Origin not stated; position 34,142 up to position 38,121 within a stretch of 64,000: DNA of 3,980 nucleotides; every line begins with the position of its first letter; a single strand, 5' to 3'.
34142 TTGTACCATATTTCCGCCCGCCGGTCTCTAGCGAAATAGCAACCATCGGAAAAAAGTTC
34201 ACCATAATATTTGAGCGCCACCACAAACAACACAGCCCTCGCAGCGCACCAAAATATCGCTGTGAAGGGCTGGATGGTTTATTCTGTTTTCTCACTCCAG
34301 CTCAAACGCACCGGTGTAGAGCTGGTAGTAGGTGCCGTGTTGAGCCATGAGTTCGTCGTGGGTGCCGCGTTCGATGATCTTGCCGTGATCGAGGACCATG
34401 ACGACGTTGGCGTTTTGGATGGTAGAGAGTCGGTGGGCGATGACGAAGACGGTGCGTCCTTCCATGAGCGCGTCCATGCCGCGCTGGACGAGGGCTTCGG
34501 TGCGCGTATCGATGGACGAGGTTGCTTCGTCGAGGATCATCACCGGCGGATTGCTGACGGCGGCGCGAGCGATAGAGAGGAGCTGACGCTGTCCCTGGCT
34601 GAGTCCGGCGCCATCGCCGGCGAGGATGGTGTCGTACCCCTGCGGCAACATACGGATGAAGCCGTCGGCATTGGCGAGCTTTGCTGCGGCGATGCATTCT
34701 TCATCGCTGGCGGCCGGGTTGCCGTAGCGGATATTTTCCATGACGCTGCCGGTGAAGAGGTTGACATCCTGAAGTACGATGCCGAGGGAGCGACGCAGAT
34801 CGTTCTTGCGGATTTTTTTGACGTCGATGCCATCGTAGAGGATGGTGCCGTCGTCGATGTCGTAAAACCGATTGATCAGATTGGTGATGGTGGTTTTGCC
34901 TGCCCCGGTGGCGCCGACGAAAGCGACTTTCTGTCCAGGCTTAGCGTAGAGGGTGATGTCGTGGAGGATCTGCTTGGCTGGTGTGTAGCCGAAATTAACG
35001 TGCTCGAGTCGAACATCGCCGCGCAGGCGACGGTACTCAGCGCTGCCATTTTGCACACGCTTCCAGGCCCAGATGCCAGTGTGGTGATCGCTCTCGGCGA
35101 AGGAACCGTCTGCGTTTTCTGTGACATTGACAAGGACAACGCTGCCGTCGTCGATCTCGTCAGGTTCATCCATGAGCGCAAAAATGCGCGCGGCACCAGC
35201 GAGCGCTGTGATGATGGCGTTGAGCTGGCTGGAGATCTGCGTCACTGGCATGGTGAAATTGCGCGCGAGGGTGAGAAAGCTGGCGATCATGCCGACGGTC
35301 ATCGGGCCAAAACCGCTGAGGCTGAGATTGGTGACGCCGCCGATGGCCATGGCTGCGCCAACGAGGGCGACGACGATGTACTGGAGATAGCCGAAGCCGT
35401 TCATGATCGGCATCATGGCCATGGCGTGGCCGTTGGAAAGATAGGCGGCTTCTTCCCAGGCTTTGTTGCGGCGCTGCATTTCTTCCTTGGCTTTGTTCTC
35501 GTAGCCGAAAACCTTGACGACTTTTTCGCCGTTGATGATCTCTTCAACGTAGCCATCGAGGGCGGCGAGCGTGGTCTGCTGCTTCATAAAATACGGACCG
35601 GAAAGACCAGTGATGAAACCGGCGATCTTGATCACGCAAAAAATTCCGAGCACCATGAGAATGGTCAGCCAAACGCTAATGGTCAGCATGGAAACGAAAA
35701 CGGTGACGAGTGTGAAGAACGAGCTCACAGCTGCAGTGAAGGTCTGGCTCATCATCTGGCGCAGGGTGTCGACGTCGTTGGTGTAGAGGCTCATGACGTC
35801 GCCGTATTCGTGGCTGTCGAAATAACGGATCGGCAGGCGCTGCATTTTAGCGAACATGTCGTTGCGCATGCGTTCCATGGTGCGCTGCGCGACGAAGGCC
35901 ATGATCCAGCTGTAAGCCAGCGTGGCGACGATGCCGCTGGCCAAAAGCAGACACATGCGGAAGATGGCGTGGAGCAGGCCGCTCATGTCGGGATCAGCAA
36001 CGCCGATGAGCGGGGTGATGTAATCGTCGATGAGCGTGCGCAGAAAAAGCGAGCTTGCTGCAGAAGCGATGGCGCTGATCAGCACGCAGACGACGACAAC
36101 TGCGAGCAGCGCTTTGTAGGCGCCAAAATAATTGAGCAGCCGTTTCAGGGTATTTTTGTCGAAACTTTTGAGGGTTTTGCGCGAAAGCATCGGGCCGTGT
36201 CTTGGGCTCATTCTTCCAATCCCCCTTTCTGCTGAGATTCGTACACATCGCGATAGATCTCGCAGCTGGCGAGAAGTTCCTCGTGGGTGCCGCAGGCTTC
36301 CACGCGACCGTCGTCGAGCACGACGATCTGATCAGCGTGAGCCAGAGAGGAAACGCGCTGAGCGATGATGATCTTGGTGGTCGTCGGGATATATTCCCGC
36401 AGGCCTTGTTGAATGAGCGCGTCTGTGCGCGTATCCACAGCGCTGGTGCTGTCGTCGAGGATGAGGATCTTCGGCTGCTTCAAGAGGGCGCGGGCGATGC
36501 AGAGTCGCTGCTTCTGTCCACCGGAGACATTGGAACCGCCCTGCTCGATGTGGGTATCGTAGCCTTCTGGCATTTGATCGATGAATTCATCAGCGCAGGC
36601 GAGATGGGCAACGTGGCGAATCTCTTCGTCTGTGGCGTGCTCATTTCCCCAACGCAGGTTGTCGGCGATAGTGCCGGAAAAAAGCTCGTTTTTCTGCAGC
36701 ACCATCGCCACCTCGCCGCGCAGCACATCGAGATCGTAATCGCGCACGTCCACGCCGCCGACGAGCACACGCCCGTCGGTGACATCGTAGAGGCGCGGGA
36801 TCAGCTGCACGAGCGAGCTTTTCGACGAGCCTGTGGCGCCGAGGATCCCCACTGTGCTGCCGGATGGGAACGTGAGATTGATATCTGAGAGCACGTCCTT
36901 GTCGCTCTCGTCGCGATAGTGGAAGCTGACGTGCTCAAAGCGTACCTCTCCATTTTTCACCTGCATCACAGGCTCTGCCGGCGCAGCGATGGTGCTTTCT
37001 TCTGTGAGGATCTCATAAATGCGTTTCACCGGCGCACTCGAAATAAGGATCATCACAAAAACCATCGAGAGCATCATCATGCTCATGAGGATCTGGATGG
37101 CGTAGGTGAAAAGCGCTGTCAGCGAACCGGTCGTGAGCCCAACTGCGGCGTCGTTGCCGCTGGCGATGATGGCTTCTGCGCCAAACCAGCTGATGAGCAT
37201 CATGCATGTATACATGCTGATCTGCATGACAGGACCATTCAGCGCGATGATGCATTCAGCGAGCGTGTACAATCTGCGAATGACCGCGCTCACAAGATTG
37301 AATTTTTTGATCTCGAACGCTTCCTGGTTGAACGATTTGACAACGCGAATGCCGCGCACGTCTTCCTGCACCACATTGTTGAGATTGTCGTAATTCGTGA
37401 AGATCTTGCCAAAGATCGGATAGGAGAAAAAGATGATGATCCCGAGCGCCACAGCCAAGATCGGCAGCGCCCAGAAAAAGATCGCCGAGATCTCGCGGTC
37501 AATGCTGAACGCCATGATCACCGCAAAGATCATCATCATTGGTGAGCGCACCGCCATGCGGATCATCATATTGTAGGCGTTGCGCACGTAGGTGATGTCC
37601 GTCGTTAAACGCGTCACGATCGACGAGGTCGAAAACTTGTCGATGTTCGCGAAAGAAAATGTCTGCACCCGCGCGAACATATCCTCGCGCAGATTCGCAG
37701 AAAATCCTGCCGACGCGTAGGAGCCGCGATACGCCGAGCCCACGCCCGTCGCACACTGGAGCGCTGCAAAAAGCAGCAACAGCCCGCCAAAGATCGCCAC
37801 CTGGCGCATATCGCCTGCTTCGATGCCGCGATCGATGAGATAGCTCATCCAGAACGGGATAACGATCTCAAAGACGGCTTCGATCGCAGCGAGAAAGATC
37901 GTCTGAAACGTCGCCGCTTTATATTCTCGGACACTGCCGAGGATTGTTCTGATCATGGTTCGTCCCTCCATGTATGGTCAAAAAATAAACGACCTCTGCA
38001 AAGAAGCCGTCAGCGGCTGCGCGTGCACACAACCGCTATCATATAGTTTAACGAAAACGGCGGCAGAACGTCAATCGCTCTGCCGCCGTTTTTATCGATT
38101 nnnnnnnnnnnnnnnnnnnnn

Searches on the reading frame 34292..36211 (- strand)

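Call 68: search_protein_families(library=ncbifam, proteins=[window:34292-36211:-], max_evalue=0.00001)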
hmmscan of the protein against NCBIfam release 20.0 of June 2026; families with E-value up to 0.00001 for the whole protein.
window:34292-36211:- (639 aa): 170 families (the best 25 are shown)
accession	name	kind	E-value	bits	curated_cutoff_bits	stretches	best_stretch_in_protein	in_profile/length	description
TIGR02203.1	MsbA_lipidA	equivalog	3.9e-115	385.5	602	2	385-633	317-567/572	lipid A export permease/ATP-binding protein MsbA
TIGR02204.1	MsbA_rel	hypoth_equivalog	6.4e-109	365.2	780.4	2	394-632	332-572/576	ABC transporter, permease/ATP-binding protein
NF045513.1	HepA_fam_ABC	equivalog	1.1e-101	341.2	725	2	386-632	360-606/610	heterocyst formation ABC transporter subunit HepA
NF052233.1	CphA_assoc_ABC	equivalog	3.1e-101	340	880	2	393-634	502-742/766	cyanophycin metabolism-associated ABC transporter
TIGR00958.1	3a01208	subfamily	9.3e-98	328.3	874.6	2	387-631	466-710/711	antigen peptide transporter 2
NF008381.0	PRK11176.1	equivalog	5.2e-95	319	867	2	387-633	329-577/582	lipid A ABC transporter ATP-binding protein/permease MsbA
NF010178.0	PRK13657.1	equivalog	1e-94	318.1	733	2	388-633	323-568/588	glucan ABC transporter ATP-binding protein/ permease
TIGR01846.1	type_I_sec_HlyB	subfamily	2.5e-92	310.3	725.55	2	388-633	444-690/694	type I secretion system permease/ATPase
TIGR03796.1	NHLM_micro_ABC1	equivalog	1.1e-88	298.2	853.3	1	22-631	142-708/710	NHLP family bacteriocin export ABC transporter peptidase/permease/ATPase subunit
TIGR03797.1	NHLM_micro_ABC2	equivalog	8.2e-85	285.7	709.4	2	388-632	440-682/686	NHLP bacteriocin export ABC transporter permease/ATPase subunit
NF008056.1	PRK10790.1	equivalog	6.6e-84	282.5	746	2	386-633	327-573/584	SmdB family multidrug efflux ABC transporter permease/ATP-binding protein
NF000475.1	tet_ABC_46_B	exception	4.4e-81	273.2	1250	2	388-631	327-570/578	tetracycline efflux ABC transporter Tet(46) subunit B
TIGR03375.1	type_I_sec_LssB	subfamily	4.3e-76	256.7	693.1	2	391-624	457-691/696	type I secretion system permease/ATPase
TIGR01192.1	chvA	subfamily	9.4e-75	252.3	585.4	1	392-632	327-567/585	glucan export ABC transporter ATP-binding protein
NF008055.0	PRK10789.1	equivalog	4.3e-73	246.7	845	2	384-633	319-569/590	SmdA family multidrug ABC transporter permease/ATP-binding protein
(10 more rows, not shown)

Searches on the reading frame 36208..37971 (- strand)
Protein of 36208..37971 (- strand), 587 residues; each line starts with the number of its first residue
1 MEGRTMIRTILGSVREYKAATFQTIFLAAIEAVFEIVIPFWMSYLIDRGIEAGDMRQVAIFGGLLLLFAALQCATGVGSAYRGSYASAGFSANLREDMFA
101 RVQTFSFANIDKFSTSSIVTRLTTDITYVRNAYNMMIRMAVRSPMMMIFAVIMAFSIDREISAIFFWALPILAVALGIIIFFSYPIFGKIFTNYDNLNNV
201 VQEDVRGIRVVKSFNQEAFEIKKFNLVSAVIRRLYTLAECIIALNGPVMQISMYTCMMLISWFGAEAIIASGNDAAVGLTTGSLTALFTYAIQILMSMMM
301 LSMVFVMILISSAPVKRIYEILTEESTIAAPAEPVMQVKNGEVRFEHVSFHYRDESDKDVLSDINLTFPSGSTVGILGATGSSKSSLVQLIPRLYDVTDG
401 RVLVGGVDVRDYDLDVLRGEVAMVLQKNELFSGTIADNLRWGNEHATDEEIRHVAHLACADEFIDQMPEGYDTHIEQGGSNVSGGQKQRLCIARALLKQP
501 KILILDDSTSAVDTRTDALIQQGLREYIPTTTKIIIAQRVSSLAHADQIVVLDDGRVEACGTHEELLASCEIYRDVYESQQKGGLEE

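Call 67: search_solved_structures(query=window:36208-37971:-, max_evalue=1e-40)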
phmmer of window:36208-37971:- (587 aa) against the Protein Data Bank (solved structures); distinct sequences matched with E-value up to 1e-40: 238 (the best 60 are shown).
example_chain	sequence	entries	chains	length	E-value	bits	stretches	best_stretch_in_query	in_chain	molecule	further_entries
3qf4_A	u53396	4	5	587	5.1e-129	434.6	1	23-584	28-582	ABC transporter, ATP-binding protein | ABC transporter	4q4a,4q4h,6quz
4q4j_A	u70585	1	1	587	2.4e-128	432.4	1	23-584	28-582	ABC transporter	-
6qv0_A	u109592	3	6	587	6.9e-128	430.9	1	23-584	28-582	ABC transporter, ATP-binding protein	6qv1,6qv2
8zpx_B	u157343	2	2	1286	8.9e-127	427.2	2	89-569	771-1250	ABC transporter B family member 1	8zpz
9juj_A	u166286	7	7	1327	1e-126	427.1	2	89-569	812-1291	ABC transporter B family member 1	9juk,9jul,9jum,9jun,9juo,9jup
8zq4_B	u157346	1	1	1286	3e-126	425.5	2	89-569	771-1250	ABC transporter B family member 1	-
8woi_A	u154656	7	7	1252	5.4e-126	424.7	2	107-570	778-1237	ABC transporter B family member 19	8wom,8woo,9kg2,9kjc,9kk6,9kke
8wp0_A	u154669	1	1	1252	1.8e-125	422.9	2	107-570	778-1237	ABC transporter B family member 19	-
4f4c_A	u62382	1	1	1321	8.8e-115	387.7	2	93-580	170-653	Multidrug resistance protein pgp-1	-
6qex_A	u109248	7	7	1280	3.3e-114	385.8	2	94-583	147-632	Multidrug resistance protein 1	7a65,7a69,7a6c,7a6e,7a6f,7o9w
8gmg_A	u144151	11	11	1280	4.2e-114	385.4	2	94-583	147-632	ATP-dependent translocase ABCB1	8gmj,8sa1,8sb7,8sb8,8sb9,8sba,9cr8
9ody_A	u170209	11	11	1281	5.9e-114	384.9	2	92-580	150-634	ATP-binding cassette, sub-family B (MDR/TAP), member 4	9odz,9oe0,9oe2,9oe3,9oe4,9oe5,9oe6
8sa0_A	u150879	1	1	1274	7.4e-114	384.6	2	94-583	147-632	ATP-dependent translocase ABCB1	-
9oe1_A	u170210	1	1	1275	7.6e-114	384.6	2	92-580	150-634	ATP-binding cassette, sub-family B (MDR/TAP), member 4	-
8y6h_A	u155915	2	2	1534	8.6e-114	384.4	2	94-583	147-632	ATP-dependent translocase ABCB1,mNeonGreen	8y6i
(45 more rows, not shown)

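Call 68: search_protein_families(library=ncbifam, proteins=[window:36208-37971:-], max_evalue=0.00001)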
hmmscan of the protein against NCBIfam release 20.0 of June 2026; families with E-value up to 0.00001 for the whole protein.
window:36208-37971:- (587 aa): 178 families (the best 25 are shown)
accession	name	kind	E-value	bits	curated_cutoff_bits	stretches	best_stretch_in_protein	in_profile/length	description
TIGR02204.1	MsbA_rel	hypoth_equivalog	1.1e-111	374.3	780.4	1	6-577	5-572/576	ABC transporter, permease/ATP-binding protein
TIGR02203.1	MsbA_lipidA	equivalog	2.5e-107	359.8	602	1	10-580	5-569/572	lipid A export permease/ATP-binding protein MsbA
TIGR00958.1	3a01208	subfamily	7.4e-99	331.9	874.6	1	6-575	148-709/711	antigen peptide transporter 2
NF052233.1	CphA_assoc_ABC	equivalog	8.4e-94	315.4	880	1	52-582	223-745/766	cyanophycin metabolism-associated ABC transporter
NF045513.1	HepA_fam_ABC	equivalog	1.1e-89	301.6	725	1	49-568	85-597/610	heterocyst formation ABC transporter subunit HepA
NF008381.0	PRK11176.1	equivalog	4.4e-88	296.1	867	1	8-580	14-579/582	lipid A ABC transporter ATP-binding protein/permease MsbA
TIGR01846.1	type_I_sec_HlyB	subfamily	4.6e-84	283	725.55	1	13-581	133-693/694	type I secretion system permease/ATPase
NF008055.0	PRK10789.1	equivalog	1.3e-80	271.6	845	1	24-581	21-572/590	SmdA family multidrug ABC transporter permease/ATP-binding protein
TIGR03375.1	type_I_sec_LssB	subfamily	5.4e-73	246.4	693.1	1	94-569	224-691/696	type I secretion system permease/ATPase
NF010178.0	PRK13657.1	equivalog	9.8e-73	245.5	733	1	25-576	25-566/588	glucan ABC transporter ATP-binding protein/ permease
NF008056.1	PRK10790.1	equivalog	9.3e-72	242.4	746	1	9-583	13-578/584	SmdB family multidrug efflux ABC transporter permease/ATP-binding protein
TIGR03797.1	NHLM_micro_ABC2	equivalog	2.9e-70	237.6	709.4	1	13-577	130-682/686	NHLP bacteriocin export ABC transporter permease/ATPase subunit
NF008364.0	PRK11160.1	equivalog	5.6e-70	236.5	630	1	92-578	93-573/575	heme ABC transporter ATP-binding protein/permease CydC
TIGR02857.1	CydD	equivalog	1.1e-66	225.9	435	2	314-552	293-529/529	thiol reductant ABC exporter subunit CydD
TIGR03796.1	NHLM_micro_ABC1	equivalog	9.9e-66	222.4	853.3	1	6-575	141-707/710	NHLP family bacteriocin export ABC transporter peptidase/permease/ATPase subunit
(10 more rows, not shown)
